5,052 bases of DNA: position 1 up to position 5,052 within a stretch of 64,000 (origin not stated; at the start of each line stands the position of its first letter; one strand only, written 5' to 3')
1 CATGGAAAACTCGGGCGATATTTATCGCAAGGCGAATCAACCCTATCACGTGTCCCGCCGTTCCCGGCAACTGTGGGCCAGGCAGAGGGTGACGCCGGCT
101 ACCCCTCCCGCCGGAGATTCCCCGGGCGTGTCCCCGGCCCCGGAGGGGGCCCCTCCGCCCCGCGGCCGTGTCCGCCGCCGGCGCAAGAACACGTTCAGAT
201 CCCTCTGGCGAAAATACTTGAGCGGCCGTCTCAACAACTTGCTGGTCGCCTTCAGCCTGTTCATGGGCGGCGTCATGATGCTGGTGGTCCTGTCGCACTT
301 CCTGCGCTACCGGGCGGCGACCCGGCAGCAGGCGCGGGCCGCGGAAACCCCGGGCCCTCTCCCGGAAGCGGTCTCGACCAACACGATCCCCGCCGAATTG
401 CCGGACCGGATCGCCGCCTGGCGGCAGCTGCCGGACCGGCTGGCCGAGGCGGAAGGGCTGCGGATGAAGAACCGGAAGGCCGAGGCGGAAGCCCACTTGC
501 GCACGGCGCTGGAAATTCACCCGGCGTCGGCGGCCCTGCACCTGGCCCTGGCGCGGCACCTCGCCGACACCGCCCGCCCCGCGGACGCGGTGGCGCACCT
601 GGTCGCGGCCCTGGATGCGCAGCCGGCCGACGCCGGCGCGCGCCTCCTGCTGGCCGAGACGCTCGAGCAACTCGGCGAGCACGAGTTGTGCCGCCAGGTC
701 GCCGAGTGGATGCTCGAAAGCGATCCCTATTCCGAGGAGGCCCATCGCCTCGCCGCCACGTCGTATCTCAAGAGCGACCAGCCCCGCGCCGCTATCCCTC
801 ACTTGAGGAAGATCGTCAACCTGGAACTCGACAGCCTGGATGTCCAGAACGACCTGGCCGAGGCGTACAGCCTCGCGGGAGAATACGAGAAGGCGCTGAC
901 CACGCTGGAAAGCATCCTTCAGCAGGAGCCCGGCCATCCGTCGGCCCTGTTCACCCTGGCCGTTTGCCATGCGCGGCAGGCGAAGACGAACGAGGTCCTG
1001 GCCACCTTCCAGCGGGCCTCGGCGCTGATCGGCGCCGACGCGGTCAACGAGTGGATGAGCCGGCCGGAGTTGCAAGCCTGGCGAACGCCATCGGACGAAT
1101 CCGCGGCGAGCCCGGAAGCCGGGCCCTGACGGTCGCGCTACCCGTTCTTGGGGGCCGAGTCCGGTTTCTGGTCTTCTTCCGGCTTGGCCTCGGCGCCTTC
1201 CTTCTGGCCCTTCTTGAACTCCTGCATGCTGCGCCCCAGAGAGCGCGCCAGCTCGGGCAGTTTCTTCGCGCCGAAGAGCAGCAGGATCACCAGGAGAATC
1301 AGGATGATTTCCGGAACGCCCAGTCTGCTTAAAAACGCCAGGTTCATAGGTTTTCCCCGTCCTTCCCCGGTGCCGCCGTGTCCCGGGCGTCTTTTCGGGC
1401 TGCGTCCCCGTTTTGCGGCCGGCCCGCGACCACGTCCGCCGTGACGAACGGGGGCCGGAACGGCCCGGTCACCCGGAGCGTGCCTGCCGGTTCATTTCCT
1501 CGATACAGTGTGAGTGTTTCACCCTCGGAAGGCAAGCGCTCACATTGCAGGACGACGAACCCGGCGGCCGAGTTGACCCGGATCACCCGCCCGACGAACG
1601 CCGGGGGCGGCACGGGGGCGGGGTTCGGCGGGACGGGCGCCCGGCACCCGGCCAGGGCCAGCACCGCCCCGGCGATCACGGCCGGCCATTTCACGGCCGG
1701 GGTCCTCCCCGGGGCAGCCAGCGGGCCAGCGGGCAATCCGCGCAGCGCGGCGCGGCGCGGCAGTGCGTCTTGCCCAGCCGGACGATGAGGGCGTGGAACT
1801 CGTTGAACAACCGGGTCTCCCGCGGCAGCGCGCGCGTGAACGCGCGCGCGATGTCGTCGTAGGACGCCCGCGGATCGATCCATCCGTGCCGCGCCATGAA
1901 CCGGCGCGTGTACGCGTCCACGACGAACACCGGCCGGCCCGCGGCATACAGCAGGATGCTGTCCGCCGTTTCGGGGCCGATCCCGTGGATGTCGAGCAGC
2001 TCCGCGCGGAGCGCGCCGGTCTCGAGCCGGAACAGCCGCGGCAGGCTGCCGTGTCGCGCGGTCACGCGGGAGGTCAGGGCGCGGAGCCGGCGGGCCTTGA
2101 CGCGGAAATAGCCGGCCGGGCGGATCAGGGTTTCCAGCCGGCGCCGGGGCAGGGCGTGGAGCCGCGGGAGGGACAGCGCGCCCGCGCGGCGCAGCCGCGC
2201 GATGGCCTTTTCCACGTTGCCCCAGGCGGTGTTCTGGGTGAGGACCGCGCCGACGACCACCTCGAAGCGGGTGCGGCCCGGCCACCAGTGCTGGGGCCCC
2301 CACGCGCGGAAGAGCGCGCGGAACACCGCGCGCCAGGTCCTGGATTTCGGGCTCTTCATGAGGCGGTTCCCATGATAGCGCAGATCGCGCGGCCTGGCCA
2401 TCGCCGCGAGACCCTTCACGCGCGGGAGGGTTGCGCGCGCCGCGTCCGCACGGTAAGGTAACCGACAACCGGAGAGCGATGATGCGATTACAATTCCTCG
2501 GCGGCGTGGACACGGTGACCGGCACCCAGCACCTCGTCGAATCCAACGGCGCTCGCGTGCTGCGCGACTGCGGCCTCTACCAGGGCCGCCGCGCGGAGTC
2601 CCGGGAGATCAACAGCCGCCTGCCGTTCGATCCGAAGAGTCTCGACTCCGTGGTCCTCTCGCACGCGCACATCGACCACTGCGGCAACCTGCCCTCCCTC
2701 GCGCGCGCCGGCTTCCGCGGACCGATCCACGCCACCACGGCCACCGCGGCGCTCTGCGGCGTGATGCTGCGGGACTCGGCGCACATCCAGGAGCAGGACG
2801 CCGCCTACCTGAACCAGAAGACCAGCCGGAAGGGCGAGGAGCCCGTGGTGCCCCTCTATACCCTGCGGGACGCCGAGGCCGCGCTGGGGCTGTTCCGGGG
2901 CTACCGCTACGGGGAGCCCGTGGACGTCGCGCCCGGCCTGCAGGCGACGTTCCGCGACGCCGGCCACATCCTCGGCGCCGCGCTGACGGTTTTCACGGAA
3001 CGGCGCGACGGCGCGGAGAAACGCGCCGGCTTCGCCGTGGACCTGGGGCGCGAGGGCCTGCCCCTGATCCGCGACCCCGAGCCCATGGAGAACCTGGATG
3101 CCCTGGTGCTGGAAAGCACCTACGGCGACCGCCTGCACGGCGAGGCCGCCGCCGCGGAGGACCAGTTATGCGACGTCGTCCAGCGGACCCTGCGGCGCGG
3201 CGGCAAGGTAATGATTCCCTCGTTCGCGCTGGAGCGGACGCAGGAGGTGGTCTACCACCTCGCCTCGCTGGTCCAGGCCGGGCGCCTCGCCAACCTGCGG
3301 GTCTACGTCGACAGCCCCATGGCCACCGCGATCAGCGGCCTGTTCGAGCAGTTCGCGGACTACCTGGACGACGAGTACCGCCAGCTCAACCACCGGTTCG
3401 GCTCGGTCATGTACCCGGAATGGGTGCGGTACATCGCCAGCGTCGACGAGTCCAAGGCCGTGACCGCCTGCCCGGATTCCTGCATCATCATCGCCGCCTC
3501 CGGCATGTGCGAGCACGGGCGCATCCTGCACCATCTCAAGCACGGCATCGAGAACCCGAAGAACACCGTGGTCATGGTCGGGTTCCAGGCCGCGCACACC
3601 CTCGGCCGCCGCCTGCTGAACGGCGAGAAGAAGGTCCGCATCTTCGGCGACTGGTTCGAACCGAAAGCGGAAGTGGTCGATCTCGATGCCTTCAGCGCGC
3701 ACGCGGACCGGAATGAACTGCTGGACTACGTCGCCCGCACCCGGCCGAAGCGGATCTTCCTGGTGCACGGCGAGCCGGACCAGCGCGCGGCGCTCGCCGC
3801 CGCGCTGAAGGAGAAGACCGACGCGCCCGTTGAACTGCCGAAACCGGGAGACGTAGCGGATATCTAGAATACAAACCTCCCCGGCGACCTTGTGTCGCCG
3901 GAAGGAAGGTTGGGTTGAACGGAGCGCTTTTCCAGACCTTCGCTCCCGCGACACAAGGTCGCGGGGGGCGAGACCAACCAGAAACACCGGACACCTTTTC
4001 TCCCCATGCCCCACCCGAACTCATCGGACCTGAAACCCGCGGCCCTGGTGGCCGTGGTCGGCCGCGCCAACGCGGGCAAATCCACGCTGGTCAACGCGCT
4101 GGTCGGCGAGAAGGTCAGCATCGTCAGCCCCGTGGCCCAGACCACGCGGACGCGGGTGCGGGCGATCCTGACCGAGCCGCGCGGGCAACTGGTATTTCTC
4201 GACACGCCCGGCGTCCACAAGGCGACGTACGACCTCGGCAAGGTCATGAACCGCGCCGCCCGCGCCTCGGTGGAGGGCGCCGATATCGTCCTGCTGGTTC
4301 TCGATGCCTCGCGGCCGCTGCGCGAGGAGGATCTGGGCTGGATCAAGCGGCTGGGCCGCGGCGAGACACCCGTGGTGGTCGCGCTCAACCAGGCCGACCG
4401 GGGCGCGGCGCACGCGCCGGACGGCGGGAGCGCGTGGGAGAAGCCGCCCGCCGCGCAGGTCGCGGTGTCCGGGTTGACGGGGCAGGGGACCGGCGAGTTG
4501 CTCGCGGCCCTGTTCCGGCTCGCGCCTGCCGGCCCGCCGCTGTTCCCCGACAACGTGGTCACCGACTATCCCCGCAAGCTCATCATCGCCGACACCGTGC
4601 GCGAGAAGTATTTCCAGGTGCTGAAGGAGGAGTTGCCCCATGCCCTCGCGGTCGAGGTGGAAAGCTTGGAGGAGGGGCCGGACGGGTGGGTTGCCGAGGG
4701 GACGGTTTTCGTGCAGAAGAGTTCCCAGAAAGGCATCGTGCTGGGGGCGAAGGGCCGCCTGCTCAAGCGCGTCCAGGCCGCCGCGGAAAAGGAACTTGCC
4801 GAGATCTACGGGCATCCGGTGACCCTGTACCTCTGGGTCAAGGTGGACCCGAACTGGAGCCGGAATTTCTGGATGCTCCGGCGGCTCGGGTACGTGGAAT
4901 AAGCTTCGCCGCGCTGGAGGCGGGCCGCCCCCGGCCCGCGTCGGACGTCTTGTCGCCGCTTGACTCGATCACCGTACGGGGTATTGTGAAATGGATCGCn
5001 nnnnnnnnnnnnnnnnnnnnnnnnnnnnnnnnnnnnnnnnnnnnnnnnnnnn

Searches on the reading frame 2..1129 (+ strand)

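Call 27: search_protein_families(library=pfam, proteins=[window:2-1129:+], max_evalue=0.00001)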
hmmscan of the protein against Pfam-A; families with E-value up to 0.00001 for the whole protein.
window:2-1129:+ (375 aa): 12 families
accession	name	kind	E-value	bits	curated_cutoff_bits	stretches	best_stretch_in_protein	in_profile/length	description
PF14559.12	TPR_19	-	4.1e-19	69.1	25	2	292-341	4-53/68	Tetratricopeptide repeat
PF13428.12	TPR_14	-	8.5e-16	57.3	23.5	0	281-320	3-42/44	Tetratricopeptide repeat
PF07719.23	TPR_2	-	6.4e-12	45.1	27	0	282-312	4-34/34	Tetratricopeptide repeat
PF13432.12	TPR_16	-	1.7e-11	44.8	32.7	0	181-229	1-49/65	Tetratricopeptide repeat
PF13431.12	TPR_17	-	2.7e-11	43.2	24.4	0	202-232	4-34/34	Tetratricopeptide repeat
PF12895.13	ANAPC3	-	2.1e-10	41.2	27.2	0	233-304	11-81/82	Anaphase-promoting complex, cyclosome, subunit 3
PF00515.34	TPR_1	-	6.8e-09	35.6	27.8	0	282-311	4-33/34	Tetratricopeptide repeat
PF13174.12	TPR_6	-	2.3e-08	34.6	26.3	0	285-311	6-32/33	Tetratricopeptide repeat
PF13424.12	TPR_12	-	8.6e-08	32.7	30.1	0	279-342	3-74/77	Tetratricopeptide repeat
PF04733.20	Coatomer_E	-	3.3e-07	30.5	21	0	206-282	61-139/290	Coatomer epsilon subunit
PF23914.1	TPR_CcmH_CycH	-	1.5e-06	28.6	42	0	260-346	65-154/158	Cytochrome c-type biogenesis protein H TPR domain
PF13414.12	TPR_11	-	9.5e-06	25.7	26.8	0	160-184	11-35/42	TPR repeat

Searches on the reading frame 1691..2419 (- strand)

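Call 27: search_protein_families(library=pfam, proteins=[window:1691-2419:-], max_evalue=0.00001)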
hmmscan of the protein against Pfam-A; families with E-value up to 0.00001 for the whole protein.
window:1691-2419:- (242 aa): 1 family
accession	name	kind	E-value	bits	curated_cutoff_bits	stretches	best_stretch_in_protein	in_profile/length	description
PF00730.31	HhH-GPD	-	1.7e-16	60.9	26.2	1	56-199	1-107/108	HhH-GPD superfamily base excision DNA repair protein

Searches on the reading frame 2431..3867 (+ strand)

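Call 27: search_protein_families(library=pfam, proteins=[window:2431-3867:+], max_evalue=0.00001)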
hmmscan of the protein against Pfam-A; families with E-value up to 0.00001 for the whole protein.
window:2431-3867:+ (478 aa): 5 families
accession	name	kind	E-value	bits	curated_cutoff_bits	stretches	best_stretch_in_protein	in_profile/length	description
PF10996.14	Beta-Casp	-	2.1e-34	119.1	27.7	1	270-395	1-120/120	Beta-Casp domain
PF07521.17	RMMBL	-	1.5e-18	67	21.6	1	412-470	5-63/63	Zn-dependent metallo-hydrolase RNA specificity domain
PF00753.33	Lactamase_B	-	6.3e-10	39.8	22.7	1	32-105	7-78/196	Metallo-beta-lactamase superfamily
PF12706.13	Lactamase_B_2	-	5.1e-08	33.2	27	1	42-107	2-68/200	Beta-lactamase superfamily domain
PF16661.11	Lactamase_B_6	-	3.1e-06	27.1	27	1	35-189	1-150/193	Metallo-beta-lactamase superfamily domain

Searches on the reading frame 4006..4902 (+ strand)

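Call 27: search_protein_families(library=pfam, proteins=[window:4006-4902:+], max_evalue=0.00001)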
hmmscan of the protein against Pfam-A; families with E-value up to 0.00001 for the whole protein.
window:4006-4902:+ (298 aa): 6 families
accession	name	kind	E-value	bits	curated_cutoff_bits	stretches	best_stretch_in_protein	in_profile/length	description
PF01926.29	MMR_HSR1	-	1e-22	80.8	21.9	1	15-128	2-112/113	50S ribosome-binding GTPase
PF07650.23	KH_2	-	2.4e-14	53.3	22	1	209-284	1-77/78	KH domain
PF00350.29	Dynamin_N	-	2.1e-12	47.9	27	1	15-48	1-34/168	Dynamin family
PF02421.24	FeoB_N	-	1.1e-09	38.4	27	1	15-132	3-117/156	Ferrous iron transport protein B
PF04548.22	AIG1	-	6.3e-08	32.6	27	1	16-108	4-100/212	AIG1 family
PF00009.33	GTP_EFTU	-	5.2e-06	26.6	26.5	0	60-136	69-138/188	Elongation factor Tu GTP binding domain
